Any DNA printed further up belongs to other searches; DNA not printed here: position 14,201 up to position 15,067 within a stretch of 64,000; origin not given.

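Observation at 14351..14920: Highly divergent paralog of the normally ultra-conserved ribosomal protein RPL12 (uL11)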

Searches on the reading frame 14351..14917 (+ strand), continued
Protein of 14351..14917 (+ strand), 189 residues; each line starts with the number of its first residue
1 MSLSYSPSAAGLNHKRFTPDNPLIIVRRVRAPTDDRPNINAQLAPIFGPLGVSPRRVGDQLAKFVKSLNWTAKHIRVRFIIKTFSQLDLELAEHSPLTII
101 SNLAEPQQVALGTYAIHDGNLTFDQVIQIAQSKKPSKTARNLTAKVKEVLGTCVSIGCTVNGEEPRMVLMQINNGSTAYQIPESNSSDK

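Call 36: find_homologous_proteins(query=A2, max_evalue=1e-10)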
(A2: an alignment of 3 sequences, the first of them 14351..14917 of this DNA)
Query A2 (3 sequences) (189 aa, profile of the alignment): 727 proteins with E <= 1e-10 among 3147 candidates; the best 120 are listed.
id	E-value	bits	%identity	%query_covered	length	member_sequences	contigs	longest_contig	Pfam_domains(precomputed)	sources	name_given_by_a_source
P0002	1.4e-99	350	57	96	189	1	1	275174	PF00298.25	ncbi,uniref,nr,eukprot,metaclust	ncbi:predicted protein [Naegleria gruberi]|uniref:Predicted protein n=1 Tax=Naegleria gruberi TaxID=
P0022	5.8e-87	309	42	88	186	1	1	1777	PF00298.25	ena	-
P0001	1.7e-76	274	100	76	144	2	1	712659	PF00298.25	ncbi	ncbi:predicted protein, partial [Naegleria gruberi]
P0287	6.9e-34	135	44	72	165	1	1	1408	PF03946.20,PF00298.25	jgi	-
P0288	1.2e-32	131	39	76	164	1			PF03946.20,PF00298.25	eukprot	eukprot:CAMPEP_0118878646 /NCGR_PEP_ID=MMETSP1163-20130328/18565_1 /TAXON_ID=124430 /ORGANISM="Phaeo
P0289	1.7e-32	131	39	76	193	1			PF03946.20,PF00298.25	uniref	uniref:Ribosomal protein L11 C-terminal domain-containing protein n=1 Tax=Phaeomonas parva TaxID=124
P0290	1.3e-31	128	37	92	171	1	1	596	PF03946.20,PF00298.25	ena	-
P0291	2.5e-31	127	39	76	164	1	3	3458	PF03946.20,PF00298.25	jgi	jgi:large subunit ribosomal protein L12e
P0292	7.5e-31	126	35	88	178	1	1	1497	PF03946.20,PF00298.25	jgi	-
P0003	9.3e-31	125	40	71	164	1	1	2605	PF03946.20,PF00298.25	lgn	-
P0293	3.2e-30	123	40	71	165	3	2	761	PF03946.20,PF00298.25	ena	-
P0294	9.5e-30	122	39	70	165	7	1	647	PF03946.20,PF00298.25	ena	-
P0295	4.1e-29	120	39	72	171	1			PF03946.20,PF00298.25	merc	-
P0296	6.0e-29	119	37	72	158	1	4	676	PF03946.20,PF00298.25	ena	-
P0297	7.8e-29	119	36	72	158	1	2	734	PF03946.20,PF00298.25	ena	-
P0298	8.7e-29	119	37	73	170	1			PF03946.20,PF00298.25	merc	-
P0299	2.1e-28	118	36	87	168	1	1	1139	PF03946.20,PF00298.25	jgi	-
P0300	4.3e-28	117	38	83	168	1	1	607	PF03946.20,PF00298.25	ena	-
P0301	7.7e-28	116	34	87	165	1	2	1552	PF03946.20,PF00298.25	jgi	-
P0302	1.0e-27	115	38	75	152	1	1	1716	PF03946.20,PF00298.25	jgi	-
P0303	1.8e-27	115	39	71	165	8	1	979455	PF03946.20,PF00298.25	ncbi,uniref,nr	ncbi:putative 60S ribosomal protein L12 protein [Babesia divergens]|uniref:60S ribosomal protein L12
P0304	3.6e-27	114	34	87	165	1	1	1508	PF03946.20,PF00298.25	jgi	-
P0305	7.5e-27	113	38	71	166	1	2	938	PF03946.20,PF00298.25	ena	-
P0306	1.1e-26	112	39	76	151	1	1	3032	PF03946.20,PF00298.25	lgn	-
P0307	1.2e-26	112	38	71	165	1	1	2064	PF03946.20,PF00298.25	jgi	-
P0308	1.3e-26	112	37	66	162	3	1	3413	PF03946.20,PF00298.25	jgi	-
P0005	1.4e-26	112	37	73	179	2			PF03946.20,PF00298.25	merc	-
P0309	1.6e-26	111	38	76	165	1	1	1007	PF03946.20,PF00298.25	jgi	-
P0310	2.2e-26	111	37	89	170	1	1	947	PF03946.20,PF00298.25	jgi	-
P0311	2.2e-26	111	35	70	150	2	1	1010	PF03946.20,PF00298.25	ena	-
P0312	4.2e-26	110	40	75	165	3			PF03946.20,PF00298.25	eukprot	eukprot:GHVS01015665.1.p1 GENE.GHVS01015665.1~~GHVS01015665.1.p1 ORF type:complete len:166 (+),score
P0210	4.7e-26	110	37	75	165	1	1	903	PF03946.20,PF00298.25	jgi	-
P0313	4.9e-26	110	36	68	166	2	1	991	PF03946.20,PF00298.25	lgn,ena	-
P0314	5.0e-26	110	36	71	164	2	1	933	PF03946.20,PF00298.25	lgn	-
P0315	6.4e-26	109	36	72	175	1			PF03946.20,PF00298.25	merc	-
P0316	8.1e-26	109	38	70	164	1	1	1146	PF03946.20,PF00298.25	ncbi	-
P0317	8.7e-26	109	33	71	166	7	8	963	PF03946.20,PF00298.25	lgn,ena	-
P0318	1.1e-25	109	35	79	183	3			PF03946.20,PF00298.25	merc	-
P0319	1.2e-25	109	40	71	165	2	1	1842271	PF03946.20,PF00298.25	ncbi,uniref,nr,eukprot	ncbi:60S ribosomal protein L12, putative [Theileria annulata]|uniref:60S ribosomal protein L12, puta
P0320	1.2e-25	109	35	89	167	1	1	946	PF03946.20,PF00298.25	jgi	-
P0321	1.6e-25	108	39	71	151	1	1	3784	PF03946.20,PF00298.25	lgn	-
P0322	1.9e-25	108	38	72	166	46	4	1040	PF03946.20,PF00298.25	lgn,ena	-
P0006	2.1e-25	108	37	72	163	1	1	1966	PF03946.20,PF00298.25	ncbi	ncbi:hypothetical protein MXB_3899, partial [Myxobolus squamalis]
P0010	2.1e-25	108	36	70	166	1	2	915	PF03946.20,PF00298.25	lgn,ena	-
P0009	2.2e-25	108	41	72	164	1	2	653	PF03946.20,PF00298.25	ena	-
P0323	2.3e-25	108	36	74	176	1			PF03946.20,PF00298.25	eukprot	eukprot:TRINITY_DN14_c0_g1_i1.p1 TRINITY_DN14_c0_g1~~TRINITY_DN14_c0_g1_i1.p1 ORF type:complete len:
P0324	2.3e-25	108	35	66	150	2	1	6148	PF03946.20,PF00298.25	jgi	jgi:large subunit ribosomal protein L12e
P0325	2.3e-25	108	36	70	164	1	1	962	PF03946.20,PF00298.25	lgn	-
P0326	2.3e-25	108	34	86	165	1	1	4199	PF03946.20,PF00298.25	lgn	-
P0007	2.5e-25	108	38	71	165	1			PF03946.20,PF00298.25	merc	-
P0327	3.2e-25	107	37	75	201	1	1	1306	PF03946.20,PF00298.25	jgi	-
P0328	4.0e-25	107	35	80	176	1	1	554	PF03946.20,PF00298.25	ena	-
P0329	4.7e-25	107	35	70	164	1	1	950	PF03946.20,PF00298.25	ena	-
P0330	5.7e-25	106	36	72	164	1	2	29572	PF03946.20,PF00298.25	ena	-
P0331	5.9e-25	106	38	71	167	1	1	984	PF03946.20,PF00298.25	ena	-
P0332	7.1e-25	106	35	89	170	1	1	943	PF03946.20,PF00298.25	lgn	-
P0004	8.7e-25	106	38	72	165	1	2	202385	PF03946.20,PF00298.25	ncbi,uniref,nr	ncbi:putative 60S ribosomal protein L12-3 [Blattamonas nauphoetae]|uniref:60S ribosomal protein L12-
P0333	1.2e-24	105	36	89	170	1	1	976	PF03946.20,PF00298.25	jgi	-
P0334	1.5e-24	105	37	70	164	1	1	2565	PF03946.20,PF00298.25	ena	-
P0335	1.8e-24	105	37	65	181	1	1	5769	PF03946.20,PF00298.25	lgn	-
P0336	2.0e-24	105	35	72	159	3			PF03946.20,PF00298.25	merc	-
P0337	2.0e-24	105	30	70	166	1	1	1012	PF03946.20,PF00298.25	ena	-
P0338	2.1e-24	105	34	85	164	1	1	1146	PF03946.20,PF00298.25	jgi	-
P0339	2.2e-24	104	38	71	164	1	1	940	PF03946.20,PF00298.25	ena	-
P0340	2.5e-24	104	35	76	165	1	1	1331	PF03946.20,PF00298.25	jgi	-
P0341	2.8e-24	104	38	72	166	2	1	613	PF03946.20,PF00298.25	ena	-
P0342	3.0e-24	104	38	72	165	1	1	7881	PF03946.20,PF00298.25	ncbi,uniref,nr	ncbi:MAG: putative 60S ribosomal protein L12 [Streblomastix strix]|uniref:Putative 60S ribosomal pro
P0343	3.1e-24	104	36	71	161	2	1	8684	PF03946.20,PF00298.25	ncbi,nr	ncbi:60S ribosomal protein L12 [Dictyocoela muelleri]|nr:60S ribosomal protein L12 [Dictyocoela muel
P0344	3.2e-24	104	32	88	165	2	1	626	PF03946.20,PF00298.25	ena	-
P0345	3.9e-24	104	35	70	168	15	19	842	PF03946.20,PF00298.25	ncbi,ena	-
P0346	4.2e-24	104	35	79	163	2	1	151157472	PF03946.20,PF00298.25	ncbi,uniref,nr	ncbi:60S ribosomal protein L12-1-like [Zingiber officinale]|uniref:60S ribosomal protein L12-1-like 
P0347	5.1e-24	103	36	71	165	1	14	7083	PF03946.20,PF00298.25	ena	-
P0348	5.1e-24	103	37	72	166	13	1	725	PF03946.20,PF00298.25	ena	-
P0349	7.3e-24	103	33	72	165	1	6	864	PF03946.20,PF00298.25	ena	-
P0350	7.6e-24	103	35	70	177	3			PF03946.20,PF00298.25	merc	-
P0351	9.9e-24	102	36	81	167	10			PF03946.20,PF00298.25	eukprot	eukprot:523576_1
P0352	1.0e-23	102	36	71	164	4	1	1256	PF03946.20,PF00298.25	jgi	jgi:large subunit ribosomal protein L12e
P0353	1.1e-23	102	35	70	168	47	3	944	PF03946.20,PF00298.25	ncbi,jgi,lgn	jgi:large subunit ribosomal protein L12e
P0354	1.2e-23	102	37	76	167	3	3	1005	PF03946.20,PF00298.25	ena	-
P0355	1.4e-23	102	34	72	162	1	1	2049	PF03946.20,PF00298.25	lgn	-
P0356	1.5e-23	102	33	72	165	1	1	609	PF03946.20,PF00298.25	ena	-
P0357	1.5e-23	102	37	70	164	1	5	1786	PF03946.20,PF00298.25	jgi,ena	jgi:large subunit ribosomal protein L12e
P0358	1.6e-23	102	32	69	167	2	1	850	PF03946.20,PF00298.25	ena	-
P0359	1.6e-23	102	35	71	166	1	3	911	PF03946.20,PF00298.25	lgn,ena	-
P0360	1.7e-23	102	37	70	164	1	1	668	PF03946.20,PF00298.25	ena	-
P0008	1.7e-23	102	35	71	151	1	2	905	PF03946.20,PF00298.25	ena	-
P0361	1.8e-23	102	37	70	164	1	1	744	PF03946.20,PF00298.25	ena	-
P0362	1.9e-23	101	36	72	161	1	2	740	PF03946.20,PF00298.25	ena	-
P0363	2.2e-23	101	37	70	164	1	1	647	PF03946.20,PF00298.25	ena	-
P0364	2.3e-23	101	36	72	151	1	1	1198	PF03946.20,PF00298.25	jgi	jgi:large subunit ribosomal protein L12e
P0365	2.6e-23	101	38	71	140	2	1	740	PF03946.20,PF00298.25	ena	-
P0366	2.7e-23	101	37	72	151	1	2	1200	PF03946.20,PF00298.25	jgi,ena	jgi:large subunit ribosomal protein L12e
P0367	3.0e-23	101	34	74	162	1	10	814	PF03946.20,PF00298.25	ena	-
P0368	3.1e-23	101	38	72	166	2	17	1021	PF03946.20,PF00298.25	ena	-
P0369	3.2e-23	101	37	72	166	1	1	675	PF03946.20,PF00298.25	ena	-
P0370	3.3e-23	101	34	74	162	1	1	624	PF03946.20,PF00298.25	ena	-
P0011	3.5e-23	101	35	72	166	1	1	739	PF03946.20,PF00298.25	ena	-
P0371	5.2e-23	100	36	71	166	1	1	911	PF03946.20,PF00298.25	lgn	-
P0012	5.3e-23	100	35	70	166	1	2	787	PF03946.20,PF00298.25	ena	-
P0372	6.1e-23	100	35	75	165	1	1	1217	PF03946.20,PF00298.25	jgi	-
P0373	6.8e-23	100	35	58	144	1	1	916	PF03946.20,PF00298.25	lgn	-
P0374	8.8e-23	99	32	76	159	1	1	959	PF03946.20,PF00298.25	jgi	-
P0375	9.4e-23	99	34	72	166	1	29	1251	PF03946.20,PF00298.25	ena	-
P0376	1.4e-22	99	38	72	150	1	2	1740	PF03946.20,PF00298.25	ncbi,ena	-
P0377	1.7e-22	98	36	71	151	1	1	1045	PF03946.20,PF00298.25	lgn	-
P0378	1.7e-22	98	38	71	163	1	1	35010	PF03946.20,PF00298.25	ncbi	-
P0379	1.8e-22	98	34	69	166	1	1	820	PF03946.20,PF00298.25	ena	-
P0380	1.8e-22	98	36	72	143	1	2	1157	PF03946.20,PF00298.25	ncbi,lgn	-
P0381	2.5e-22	98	32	70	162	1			PF03946.20,PF00298.25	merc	-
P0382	2.7e-22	98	34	72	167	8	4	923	PF03946.20,PF00298.25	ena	-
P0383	2.8e-22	98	36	72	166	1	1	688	PF03946.20,PF00298.25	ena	-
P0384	3.0e-22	98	36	68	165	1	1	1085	PF03946.20,PF00298.25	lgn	-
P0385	3.1e-22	97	36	70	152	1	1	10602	PF03946.20,PF00298.25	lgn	-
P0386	3.5e-22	97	36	68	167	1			PF03946.20,PF00298.25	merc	-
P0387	3.6e-22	97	33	71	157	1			PF03946.20,PF00298.25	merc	-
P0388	4.1e-22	97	32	72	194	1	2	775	PF03946.20,PF00298.25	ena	-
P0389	4.2e-22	97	35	72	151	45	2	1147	PF03946.20,PF00298.25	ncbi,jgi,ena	-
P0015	4.7e-22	97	34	72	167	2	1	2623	PF03946.20,PF00298.25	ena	-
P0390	5.2e-22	97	32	72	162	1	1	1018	PF03946.20,PF00298.25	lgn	-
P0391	5.6e-22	97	33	72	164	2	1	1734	PF03946.20,PF00298.25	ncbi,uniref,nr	ncbi:ribosomal protein L12 [Hamiltosporidium tvaerminnensis]|uniref:Ribosomal protein L12 n=1 Tax=Ha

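Call 37: find_related_loci(query=A2, collection=metagenome_contigs, flank=5000)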
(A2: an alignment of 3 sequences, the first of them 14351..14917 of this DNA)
Query A2 (189 aa) in metagenome_contigs; peptide patterns used: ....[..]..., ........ (x = any residue, [..] = any of these).
468 stretches matched a pattern; 410 encode a relative of the query (tblastn E <= 1e-3); the best 80 are kept; 80 distinct loci.
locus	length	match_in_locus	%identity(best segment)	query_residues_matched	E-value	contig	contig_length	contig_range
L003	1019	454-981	34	2-175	4e-26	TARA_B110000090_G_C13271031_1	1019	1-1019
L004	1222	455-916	35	17-175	2e-25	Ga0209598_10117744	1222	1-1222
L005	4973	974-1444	33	16-175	1e-24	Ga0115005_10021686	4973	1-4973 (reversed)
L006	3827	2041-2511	33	16-175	1e-24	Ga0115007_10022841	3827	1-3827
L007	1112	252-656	38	41-177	2e-24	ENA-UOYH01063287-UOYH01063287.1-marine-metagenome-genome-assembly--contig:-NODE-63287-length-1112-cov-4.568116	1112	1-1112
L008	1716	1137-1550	38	43-184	3e-24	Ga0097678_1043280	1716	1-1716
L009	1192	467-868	36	41-176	3e-24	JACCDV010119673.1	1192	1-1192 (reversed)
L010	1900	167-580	38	43-184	1e-22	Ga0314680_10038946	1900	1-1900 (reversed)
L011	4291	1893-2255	37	53-176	1e-22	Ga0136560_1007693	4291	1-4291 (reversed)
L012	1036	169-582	38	43-184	9e-23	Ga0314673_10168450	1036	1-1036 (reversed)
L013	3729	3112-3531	35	37-175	5e-22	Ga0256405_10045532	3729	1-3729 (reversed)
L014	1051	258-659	36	41-176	2e-22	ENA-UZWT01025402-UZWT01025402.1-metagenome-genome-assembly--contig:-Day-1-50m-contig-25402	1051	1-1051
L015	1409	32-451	35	37-175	5e-22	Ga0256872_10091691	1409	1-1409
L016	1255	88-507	35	37-175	1e-21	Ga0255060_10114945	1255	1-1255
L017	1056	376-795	36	41-180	1e-21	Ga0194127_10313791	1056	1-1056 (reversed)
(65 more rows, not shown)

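Call 38: find_encoding_contigs(protein=P0003, flank=5000)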
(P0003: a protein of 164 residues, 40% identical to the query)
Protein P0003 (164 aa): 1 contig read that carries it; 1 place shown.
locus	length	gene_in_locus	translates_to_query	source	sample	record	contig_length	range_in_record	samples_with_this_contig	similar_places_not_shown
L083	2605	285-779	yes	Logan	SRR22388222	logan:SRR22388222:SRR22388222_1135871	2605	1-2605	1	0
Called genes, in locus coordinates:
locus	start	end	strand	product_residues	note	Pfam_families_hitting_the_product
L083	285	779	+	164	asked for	PF03946:Ribosomal_L11_N, PF00298:Ribosomal_L11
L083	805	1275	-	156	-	PF00036:EF-hand_1 (faint), PF13405:EF-hand_6 (faint), PF13833:EF-hand_8 (faint), PF13499:EF-hand_7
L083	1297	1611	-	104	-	-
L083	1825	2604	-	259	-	?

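Call 39: find_encoding_contigs(protein=P0287, flank=5000)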
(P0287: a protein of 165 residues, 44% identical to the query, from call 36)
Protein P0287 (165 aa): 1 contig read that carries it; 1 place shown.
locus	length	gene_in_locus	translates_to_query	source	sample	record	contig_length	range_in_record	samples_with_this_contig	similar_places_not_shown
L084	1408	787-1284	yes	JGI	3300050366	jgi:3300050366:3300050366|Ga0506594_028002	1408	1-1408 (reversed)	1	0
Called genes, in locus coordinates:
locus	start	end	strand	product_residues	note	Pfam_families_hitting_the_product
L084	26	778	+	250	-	-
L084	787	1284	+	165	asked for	PF03946:Ribosomal_L11_N, PF00298:Ribosomal_L11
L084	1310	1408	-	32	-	?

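Call 50: predict_structure(alignment_id=A3)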
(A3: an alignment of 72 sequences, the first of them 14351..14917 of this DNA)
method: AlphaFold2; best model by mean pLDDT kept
length: 189 residues; sequences in the alignment: 72
mean_pLDDT: 85.1   pTM: 0.74
mean pLDDT of the five models: 85.1, 83.8, 83.7, 83.6, 83.0
residues with pLDDT >= 90: 108; 70-90: 56; 50-70: 13; < 50: 12
segments of 3 or more residues with pLDDT < 50: 1-6, 9-11, 187-189
pLDDT, mean of each block of 10 residues (from residue 1): 46 69 92 78 93 94 89 87 93 84 79 81 96 89 95 95 97 92 68
secondary structure, 60 per line:
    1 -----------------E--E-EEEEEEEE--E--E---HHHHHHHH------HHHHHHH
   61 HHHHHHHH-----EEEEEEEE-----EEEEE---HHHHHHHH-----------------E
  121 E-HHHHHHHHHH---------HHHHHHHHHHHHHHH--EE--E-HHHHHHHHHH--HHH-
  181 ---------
elements in order: E23-30 H40-47 H54-68 E74-81 E87-91 H95-102 H123-132 H142-156 H165-174

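Call 53: fold_search(model_id=the predicted structure, library=pdb)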
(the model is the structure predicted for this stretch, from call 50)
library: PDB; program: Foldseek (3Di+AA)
matches with E <= 10: 175; with E <= 0.001: 48
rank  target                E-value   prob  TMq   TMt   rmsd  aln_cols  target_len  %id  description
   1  8rl2_Lt               8.0e-13  1.00  0.73  0.86   2.5       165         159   32  Human pre-60S - State 5 (released 2025-01-15)
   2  8pv1_LK               1.7e-12  1.00  0.73  0.86   2.5       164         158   29  Chaetomium thermophilum pre-60S State 6 - pre-5S rotation - L1 intermediate - composite structure (released 2023-11-15)
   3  8xsx_LK               2.7e-12  1.00  0.71  0.84   3.0       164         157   34  Cryo-EM structure of the human 80S ribosome with Tigecycline, E-tRNA, SERBP1 and eEF2 (released 2024-07-10)
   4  8fkt_BA               2.7e-12  1.00  0.70  0.82   3.1       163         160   35  Human nucleolar pre-60S ribosomal subunit (State C1) (released 2023-07-12)
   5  8fkr_BA               3.1e-12  1.00  0.71  0.85   2.5       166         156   32  Human nucleolar pre-60S ribosomal subunit (State B1) (released 2023-07-12)
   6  7o7y_Bt               3.9e-12  1.00  0.70  0.83   2.8       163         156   32  Rabbit 80S ribosome stalled close to the mutated SARS-CoV-2 slippery site by a pseudoknot (high resolution) (released 2021-06-02)
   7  8cf5_Ee               2.5e-11  1.00  0.72  0.84   2.9       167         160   30  Translocation intermediate 1 (TI-1) of 80S S. cerevisiae ribosome with ligands and eEF2 in the presence of sordarin (released 2023-09-20)
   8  7z34_a                4.1e-10  1.00  0.64  0.75   3.5       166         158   30  Structure of pre-60S particle bound to DRG1(AFG2). (released 2022-09-21)
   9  5lzs_t                5.8e-10  1.00  0.60  0.72   4.0       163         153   34  Structure of the mammalian ribosomal elongation complex with aminoacyl-tRNA, eEF1A, and didemnin B (released 2016-11-30)
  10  9gy4_t                1.4e-09  1.00  0.65  0.83   2.8       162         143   31  60S ribosomal subunit in complex with E3-UFM1 ligase and RQC machinery components NEMF and LTN1 (Composite map) (released 2025-05-14)
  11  8i9t_LK               2.8e-09  1.00  0.64  0.81   3.8       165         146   29  Cryo-EM structure of a Chaetomium thermophilum pre-60S ribosomal subunit - State Dbp10-1 (released 2023-05-17)
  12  7ls1_k                3.1e-09  1.00  0.65  0.78   3.4       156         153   34  80S ribosome from mouse bound to eEF2 (Class II) (released 2021-11-03)
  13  8q87_Bt               3.5e-09  1.00  0.67  0.81   2.9       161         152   32  Structure of the G. gallus 80S rotated ribosome in complex with eEF2 and SERBP1 (released 2024-08-28)
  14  8i9x_LK               4.0e-09  1.00  0.63  0.79   4.0       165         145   29  Cryo-EM structure of a Chaetomium thermophilum pre-60S ribosomal subunit - Ytm1-1 (released 2023-05-17)
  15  8hfr_KM               5.3e-09  1.00  0.70  0.81   3.0       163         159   30  NPC-trapped pre-60S particle (released 2023-04-12)
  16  5col_A                4.6e-08  1.00  0.31  0.39  11.4       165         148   27  RIBOSOMAL PROTEIN L11 FROM METHANOCOCCUS JANNASCHII (released 2016-08-17)
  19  5col_B                4.4e-07  1.00  0.33  0.38  11.5       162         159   27  RIBOSOMAL PROTEIN L11 FROM METHANOCOCCUS JANNASCHII (released 2016-08-17)
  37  1r2x_A                3.2e-04  1.00  0.41  0.54   6.6       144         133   18  Coordinates of L11 with 58nts of 23S rRNA fitted into the cryo-EM map of EF-Tu ternary complex (GDP.Kirromycin) bound  (released 2003-11-04)
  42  2jq7_MODEL_1_A        6.8e-04  1.00  0.40  0.52   6.1       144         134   18  Model for thiostrepton binding to the ribosomal L11-RNA (released 2007-07-03)
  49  2h8w_MODEL_1_A        1.1e-03  1.00  0.34  0.41   8.3       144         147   19  Solution structure of ribosomal protein L11 (released 2007-02-06)
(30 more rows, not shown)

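Call 62: list_cluster_members(proteins=[L001:205-1194:+, L084:26-775:+, L083:808-1275:-, L083:1300-1611:-, P0287, P0290, P0292, P0316, P0378, P0050])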
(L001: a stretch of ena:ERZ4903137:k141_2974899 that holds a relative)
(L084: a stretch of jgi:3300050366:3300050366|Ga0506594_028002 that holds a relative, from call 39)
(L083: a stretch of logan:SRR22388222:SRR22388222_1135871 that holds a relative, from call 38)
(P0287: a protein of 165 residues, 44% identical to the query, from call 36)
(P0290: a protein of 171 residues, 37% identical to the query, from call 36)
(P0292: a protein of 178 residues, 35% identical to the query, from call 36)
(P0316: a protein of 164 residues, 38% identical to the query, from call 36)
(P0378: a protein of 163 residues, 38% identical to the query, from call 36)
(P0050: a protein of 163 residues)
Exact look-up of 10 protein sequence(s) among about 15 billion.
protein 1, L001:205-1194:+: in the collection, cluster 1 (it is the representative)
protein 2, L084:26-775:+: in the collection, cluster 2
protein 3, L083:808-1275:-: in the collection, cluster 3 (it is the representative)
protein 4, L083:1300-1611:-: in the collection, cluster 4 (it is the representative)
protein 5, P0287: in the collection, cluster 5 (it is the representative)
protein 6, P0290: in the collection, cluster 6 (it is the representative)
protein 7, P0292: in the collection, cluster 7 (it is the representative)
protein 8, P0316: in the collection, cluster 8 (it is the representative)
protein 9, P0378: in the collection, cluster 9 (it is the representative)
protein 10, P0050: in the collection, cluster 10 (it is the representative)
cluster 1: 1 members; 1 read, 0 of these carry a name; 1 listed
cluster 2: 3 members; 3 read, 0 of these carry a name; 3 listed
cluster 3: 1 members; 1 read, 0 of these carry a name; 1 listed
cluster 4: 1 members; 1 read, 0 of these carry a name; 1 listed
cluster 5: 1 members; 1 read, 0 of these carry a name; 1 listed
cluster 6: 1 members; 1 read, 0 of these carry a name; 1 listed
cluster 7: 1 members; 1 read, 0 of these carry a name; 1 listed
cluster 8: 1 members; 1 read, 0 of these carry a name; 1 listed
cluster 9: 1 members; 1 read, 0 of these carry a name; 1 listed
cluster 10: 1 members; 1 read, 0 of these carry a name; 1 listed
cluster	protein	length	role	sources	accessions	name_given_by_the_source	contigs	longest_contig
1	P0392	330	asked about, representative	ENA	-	-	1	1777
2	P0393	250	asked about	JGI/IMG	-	-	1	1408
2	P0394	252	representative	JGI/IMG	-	-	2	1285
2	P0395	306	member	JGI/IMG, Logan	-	-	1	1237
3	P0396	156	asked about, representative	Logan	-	-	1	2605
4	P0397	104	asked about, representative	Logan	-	-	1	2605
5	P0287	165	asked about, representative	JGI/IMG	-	-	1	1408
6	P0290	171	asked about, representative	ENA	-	-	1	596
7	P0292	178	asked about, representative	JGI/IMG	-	-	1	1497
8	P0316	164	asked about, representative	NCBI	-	-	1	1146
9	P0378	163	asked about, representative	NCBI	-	-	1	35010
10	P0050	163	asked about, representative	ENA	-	-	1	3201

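Call 67: find_related_loci(query=A2, collection=viral_contigs, flank=3000)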
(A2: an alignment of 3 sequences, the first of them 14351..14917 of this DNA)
Query A2 (189 aa) in viral_contigs; peptide patterns used: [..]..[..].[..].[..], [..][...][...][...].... (x = any residue, [..] = any of these).
78 stretches matched a pattern, but none encodes a relative of the query by tblastn (E <= 1e-3).
